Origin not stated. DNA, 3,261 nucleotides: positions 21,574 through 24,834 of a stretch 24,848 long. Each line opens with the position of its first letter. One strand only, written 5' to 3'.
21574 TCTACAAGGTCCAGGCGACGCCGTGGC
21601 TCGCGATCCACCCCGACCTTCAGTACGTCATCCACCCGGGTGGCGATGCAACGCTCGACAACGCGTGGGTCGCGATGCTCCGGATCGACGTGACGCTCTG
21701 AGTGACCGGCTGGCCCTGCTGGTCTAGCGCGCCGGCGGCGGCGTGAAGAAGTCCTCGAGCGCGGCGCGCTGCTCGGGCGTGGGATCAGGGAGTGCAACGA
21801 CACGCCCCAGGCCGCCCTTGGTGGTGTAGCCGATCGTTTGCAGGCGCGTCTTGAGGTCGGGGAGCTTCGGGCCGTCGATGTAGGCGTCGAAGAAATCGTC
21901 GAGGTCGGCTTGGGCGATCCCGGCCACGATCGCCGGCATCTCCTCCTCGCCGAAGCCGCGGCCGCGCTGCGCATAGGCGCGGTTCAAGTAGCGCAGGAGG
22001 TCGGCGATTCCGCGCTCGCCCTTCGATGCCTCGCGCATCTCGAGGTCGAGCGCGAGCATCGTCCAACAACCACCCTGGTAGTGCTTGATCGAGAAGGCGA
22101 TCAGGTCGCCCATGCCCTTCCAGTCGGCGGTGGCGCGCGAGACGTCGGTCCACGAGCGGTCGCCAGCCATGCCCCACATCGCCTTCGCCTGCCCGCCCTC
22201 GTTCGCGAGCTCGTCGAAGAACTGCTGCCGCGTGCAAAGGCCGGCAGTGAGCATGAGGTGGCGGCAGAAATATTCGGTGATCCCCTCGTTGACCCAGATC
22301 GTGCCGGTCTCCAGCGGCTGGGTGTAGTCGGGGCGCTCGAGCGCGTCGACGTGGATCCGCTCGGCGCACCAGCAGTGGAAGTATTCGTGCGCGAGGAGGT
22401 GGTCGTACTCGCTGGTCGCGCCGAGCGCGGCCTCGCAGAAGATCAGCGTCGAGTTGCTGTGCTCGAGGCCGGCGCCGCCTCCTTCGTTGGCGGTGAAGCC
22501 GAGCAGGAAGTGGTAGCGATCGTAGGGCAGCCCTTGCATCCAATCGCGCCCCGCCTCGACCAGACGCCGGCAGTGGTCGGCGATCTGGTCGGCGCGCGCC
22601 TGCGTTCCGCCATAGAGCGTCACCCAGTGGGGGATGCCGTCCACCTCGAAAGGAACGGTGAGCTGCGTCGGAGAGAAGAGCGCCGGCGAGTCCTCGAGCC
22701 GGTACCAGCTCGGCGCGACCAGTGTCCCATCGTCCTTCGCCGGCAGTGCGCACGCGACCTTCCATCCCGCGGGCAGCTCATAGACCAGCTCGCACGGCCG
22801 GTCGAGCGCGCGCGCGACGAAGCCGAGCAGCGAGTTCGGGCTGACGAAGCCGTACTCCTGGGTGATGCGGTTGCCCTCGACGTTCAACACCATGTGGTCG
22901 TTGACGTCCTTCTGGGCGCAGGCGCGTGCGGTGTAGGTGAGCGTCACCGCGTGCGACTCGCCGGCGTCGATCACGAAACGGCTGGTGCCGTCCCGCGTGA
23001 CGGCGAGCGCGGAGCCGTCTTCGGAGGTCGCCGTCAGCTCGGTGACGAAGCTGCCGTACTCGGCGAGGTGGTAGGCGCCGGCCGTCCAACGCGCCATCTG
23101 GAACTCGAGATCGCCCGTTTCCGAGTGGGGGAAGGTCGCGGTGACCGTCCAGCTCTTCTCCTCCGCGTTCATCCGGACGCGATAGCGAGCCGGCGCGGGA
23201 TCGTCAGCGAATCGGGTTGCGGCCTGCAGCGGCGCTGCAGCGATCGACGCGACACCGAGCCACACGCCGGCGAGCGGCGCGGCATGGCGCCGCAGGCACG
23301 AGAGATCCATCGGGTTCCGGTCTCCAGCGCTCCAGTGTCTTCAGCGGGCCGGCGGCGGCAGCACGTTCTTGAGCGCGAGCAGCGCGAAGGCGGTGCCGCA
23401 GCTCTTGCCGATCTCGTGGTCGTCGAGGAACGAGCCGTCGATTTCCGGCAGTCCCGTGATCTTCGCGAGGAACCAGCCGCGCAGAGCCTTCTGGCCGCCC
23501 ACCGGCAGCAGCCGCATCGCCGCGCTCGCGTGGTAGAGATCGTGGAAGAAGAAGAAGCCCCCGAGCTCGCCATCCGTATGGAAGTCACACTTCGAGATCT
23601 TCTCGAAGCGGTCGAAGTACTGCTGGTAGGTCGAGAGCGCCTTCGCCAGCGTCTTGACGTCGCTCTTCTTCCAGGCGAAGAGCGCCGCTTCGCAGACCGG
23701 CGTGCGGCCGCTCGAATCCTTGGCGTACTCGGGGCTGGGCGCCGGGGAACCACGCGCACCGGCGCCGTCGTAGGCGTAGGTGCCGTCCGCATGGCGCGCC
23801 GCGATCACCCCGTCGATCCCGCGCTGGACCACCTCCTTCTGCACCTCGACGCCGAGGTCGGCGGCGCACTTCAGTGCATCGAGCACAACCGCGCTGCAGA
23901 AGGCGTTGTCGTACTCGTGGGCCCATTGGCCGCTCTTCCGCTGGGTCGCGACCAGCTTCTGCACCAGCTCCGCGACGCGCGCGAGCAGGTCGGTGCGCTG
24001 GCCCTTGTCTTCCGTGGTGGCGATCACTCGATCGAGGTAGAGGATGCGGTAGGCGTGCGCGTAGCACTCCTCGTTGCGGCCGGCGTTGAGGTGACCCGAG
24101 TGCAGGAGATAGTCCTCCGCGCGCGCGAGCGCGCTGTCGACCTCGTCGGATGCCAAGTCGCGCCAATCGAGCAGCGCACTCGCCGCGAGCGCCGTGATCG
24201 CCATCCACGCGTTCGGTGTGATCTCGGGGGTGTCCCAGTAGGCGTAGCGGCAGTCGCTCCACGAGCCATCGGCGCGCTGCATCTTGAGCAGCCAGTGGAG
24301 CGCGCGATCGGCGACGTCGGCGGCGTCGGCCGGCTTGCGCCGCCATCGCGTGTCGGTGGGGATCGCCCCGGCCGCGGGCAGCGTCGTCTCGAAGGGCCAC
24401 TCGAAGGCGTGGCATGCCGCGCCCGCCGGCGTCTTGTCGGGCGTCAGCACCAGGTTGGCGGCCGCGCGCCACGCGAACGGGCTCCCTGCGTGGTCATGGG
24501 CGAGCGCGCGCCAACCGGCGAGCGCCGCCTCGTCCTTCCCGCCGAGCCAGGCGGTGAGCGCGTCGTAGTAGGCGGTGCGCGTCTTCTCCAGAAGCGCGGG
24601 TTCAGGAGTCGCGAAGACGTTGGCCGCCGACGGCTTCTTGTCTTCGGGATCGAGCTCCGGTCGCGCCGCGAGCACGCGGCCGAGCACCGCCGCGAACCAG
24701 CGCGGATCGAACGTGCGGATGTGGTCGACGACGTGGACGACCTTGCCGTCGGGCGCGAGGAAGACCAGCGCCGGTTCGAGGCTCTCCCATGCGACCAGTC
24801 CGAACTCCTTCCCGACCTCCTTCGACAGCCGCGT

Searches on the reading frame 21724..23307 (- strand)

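Call 43: search_protein_families(library=pfam, proteins=[window:21724-23307:-], max_evalue=0.001)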
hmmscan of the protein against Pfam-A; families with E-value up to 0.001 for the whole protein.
window:21724-23307:- (527 aa): 2 families
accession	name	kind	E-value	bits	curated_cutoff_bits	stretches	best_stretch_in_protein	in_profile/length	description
PF17899.6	Peptidase_M61_N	-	5.5e-30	105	23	1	41-212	1-167/168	Peptidase M61 N-terminal domain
PF05299.18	Peptidase_M61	-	7.9e-18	65.4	22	1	303-381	4-82/118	M61 glycyl aminopeptidase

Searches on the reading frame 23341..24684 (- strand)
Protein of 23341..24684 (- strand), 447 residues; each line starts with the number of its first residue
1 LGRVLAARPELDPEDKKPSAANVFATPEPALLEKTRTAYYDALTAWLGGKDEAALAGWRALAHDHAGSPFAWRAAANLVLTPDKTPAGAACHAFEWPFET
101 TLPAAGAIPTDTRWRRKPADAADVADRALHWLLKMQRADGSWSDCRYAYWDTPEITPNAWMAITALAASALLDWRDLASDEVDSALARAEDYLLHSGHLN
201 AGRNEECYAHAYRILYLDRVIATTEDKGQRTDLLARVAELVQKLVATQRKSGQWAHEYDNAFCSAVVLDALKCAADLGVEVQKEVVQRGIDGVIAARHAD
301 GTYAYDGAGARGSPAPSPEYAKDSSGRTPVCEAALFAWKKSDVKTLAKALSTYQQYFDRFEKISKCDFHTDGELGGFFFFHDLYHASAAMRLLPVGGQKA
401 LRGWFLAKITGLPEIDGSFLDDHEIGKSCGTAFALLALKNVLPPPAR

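Call 43: search_protein_families(library=pfam, proteins=[window:23341-24684:-], max_evalue=0.001)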
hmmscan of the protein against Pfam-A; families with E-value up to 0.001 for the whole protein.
window:23341-24684:- (447 aa): 1 family
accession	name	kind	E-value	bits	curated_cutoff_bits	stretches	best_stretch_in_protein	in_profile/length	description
PF13243.12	SQHop_cyclase_C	-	2.3e-06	27.3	26.1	0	122-208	206-289/319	Squalene-hopene cyclase C-terminal domain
